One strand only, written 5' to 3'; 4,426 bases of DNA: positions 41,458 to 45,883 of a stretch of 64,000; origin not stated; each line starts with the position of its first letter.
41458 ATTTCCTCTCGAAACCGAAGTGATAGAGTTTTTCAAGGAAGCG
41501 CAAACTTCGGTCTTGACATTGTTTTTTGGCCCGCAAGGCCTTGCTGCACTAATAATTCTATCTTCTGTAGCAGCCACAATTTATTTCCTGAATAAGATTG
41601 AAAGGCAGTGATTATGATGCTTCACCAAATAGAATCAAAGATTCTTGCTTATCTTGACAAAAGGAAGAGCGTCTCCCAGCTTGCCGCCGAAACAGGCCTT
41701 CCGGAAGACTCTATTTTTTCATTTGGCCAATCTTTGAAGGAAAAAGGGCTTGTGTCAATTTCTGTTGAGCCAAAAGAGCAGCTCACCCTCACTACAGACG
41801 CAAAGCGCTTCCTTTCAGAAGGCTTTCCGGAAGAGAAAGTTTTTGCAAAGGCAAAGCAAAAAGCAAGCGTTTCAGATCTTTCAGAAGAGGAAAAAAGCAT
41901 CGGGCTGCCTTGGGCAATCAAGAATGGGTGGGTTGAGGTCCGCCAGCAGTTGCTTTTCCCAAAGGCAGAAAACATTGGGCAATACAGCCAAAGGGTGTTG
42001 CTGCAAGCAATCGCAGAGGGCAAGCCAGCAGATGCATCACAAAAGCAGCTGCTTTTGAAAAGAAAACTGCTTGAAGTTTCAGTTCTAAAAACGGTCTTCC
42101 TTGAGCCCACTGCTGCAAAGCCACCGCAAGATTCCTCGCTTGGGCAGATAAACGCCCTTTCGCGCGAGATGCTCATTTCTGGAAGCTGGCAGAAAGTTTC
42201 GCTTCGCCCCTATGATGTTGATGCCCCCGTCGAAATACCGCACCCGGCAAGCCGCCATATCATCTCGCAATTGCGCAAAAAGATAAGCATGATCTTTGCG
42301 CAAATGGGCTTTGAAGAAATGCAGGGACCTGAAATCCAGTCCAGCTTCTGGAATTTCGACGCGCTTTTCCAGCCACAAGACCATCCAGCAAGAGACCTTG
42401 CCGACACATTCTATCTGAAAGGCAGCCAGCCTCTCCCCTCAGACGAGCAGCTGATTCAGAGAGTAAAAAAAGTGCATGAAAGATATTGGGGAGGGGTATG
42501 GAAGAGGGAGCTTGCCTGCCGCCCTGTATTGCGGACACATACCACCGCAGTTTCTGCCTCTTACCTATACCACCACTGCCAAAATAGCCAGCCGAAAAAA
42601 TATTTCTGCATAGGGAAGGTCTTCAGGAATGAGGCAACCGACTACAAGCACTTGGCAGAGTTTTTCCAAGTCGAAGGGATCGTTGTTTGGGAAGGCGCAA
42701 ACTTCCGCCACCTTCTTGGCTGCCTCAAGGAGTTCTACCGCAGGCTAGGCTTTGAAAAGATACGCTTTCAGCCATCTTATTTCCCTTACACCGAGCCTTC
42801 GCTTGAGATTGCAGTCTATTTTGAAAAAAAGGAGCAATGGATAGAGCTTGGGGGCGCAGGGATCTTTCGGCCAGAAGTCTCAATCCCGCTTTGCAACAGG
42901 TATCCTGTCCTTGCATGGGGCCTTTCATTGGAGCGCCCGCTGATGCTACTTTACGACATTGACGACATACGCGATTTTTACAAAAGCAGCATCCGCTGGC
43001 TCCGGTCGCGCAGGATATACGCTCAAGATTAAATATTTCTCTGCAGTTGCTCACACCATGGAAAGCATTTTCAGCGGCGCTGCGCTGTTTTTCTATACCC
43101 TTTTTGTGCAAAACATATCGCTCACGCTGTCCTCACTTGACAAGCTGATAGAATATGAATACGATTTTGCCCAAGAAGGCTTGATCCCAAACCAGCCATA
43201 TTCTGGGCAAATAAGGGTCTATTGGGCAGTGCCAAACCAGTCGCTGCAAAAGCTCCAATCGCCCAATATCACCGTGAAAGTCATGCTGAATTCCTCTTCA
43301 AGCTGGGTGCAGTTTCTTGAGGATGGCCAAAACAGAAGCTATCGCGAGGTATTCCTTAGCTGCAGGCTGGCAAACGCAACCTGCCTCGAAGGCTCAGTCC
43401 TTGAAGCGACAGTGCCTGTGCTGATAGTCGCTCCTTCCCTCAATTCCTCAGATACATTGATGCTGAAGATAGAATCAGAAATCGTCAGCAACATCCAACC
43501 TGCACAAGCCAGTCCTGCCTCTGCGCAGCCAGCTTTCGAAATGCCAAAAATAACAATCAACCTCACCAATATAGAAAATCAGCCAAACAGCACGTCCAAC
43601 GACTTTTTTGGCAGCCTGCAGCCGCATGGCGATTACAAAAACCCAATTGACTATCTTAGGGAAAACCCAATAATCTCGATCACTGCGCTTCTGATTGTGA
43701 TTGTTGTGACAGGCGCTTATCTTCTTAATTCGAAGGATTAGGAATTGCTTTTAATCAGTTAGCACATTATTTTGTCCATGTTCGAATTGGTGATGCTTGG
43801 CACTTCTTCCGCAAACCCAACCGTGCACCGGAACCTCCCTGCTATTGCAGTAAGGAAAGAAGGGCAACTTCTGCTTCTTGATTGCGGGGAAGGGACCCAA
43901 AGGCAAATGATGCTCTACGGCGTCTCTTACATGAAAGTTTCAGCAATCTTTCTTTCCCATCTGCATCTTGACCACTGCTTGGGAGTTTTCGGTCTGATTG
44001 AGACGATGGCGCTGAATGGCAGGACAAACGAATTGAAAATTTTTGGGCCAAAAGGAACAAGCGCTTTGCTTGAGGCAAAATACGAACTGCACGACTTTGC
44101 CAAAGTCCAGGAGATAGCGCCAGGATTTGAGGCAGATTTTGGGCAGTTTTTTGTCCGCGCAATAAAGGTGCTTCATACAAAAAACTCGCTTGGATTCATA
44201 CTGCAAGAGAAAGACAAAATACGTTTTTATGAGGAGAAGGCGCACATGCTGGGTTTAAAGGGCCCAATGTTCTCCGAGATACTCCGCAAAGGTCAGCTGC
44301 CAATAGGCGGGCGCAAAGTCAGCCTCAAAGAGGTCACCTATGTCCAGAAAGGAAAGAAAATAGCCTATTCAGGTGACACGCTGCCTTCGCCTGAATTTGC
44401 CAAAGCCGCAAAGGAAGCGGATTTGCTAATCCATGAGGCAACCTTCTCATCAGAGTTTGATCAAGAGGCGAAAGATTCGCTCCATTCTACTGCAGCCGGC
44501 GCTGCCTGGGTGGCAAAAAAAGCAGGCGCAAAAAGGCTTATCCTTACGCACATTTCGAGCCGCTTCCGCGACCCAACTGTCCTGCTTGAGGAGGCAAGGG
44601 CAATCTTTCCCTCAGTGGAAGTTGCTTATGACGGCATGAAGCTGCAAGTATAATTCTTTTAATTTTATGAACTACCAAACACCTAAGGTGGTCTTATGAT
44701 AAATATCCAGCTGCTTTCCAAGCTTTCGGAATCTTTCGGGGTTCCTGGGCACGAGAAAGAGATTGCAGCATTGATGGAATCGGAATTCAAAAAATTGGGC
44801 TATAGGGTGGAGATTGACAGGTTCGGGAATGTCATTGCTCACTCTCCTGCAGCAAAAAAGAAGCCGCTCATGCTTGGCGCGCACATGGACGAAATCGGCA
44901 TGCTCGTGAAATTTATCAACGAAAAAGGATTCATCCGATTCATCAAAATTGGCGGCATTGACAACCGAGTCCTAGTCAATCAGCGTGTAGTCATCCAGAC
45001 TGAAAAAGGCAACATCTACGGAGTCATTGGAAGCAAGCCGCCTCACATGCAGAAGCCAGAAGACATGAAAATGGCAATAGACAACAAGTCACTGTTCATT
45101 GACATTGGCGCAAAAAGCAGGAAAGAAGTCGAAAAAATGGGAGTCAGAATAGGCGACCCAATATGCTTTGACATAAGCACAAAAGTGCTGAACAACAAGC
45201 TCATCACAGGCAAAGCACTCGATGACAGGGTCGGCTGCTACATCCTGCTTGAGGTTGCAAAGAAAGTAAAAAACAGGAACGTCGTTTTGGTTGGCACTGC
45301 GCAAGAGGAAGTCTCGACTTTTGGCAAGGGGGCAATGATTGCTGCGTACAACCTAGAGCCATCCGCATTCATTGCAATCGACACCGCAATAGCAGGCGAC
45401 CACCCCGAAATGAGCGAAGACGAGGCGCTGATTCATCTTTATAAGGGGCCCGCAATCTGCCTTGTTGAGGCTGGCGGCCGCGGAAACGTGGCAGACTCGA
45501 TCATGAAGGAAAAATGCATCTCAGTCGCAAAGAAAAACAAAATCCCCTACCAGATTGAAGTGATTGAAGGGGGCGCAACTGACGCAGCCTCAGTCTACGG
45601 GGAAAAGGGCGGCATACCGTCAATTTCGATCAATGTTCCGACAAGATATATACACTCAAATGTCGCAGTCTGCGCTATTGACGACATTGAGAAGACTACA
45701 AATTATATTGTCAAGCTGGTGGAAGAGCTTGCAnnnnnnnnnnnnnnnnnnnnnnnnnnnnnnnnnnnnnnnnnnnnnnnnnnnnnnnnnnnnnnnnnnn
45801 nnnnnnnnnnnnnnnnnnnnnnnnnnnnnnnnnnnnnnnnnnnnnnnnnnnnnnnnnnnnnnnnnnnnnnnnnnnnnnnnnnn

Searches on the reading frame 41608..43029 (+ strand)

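Call 8: search_protein_families(library=pfam, proteins=[window:41608-43029:+], max_evalue=0.001)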
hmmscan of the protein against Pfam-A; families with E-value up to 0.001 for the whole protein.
window:41608-43029:+ (474 aa): 2 families
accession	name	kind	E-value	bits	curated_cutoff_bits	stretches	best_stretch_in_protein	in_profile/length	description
PF01409.25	tRNA-synt_2d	-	1.1e-86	290.7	19.8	1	202-467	2-245/246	tRNA synthetases class II core domain (F)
PF00152.25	tRNA-synt_2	-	2.8e-05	23.8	25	0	329-356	91-118/308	tRNA synthetases class II (D, K and N)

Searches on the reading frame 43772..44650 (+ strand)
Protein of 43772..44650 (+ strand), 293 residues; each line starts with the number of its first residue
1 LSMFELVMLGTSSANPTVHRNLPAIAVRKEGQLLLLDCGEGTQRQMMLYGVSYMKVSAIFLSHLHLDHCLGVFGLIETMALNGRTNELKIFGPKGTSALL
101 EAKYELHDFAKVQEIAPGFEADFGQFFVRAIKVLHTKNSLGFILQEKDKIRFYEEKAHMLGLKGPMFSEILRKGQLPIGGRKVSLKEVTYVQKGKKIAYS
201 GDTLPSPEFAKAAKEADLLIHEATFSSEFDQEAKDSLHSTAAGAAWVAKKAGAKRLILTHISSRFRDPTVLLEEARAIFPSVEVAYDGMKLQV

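Call 93: search_protein_families(library=pfam, proteins=[window:43772-44650:+], max_evalue=0.01)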
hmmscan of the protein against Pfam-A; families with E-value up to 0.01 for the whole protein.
window:43772-44650:+ (293 aa): 4 families
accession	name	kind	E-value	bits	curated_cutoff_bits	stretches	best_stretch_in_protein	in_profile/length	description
PF12706.13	Lactamase_B_2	-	3.3e-21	76.2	27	2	34-149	3-134/200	Beta-lactamase superfamily domain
PF00753.33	Lactamase_B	-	7.3e-12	46.1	22.7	1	25-125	9-97/196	Metallo-beta-lactamase superfamily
PF13691.12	Lactamase_B_4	-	4.6e-07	29.8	27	1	19-70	9-62/63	tRNase Z endonuclease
PF23023.1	Anti-Pycsar_Apyc1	-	2.3e-05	24.4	50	1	5-74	4-72/250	Anti-Pycsar protein Apyc1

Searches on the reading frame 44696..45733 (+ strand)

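Call 93: search_protein_families(library=pfam, proteins=[window:44696-45733:+], max_evalue=0.01)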
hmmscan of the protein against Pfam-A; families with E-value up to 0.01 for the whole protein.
window:44696-45733:+ (346 aa): 3 families
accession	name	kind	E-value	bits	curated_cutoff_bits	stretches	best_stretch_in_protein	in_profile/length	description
PF05343.19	Peptidase_M42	-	1.5e-91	306.9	23.2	1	44-335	1-290/292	M42 glutamyl aminopeptidase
PF04389.22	Peptidase_M28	-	2.6e-05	24.5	21.3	0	174-257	30-105/193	Peptidase family M28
PF01546.33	Peptidase_M20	-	0.00012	22.5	24.6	1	179-343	38-205/206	Peptidase family M20/M25/M40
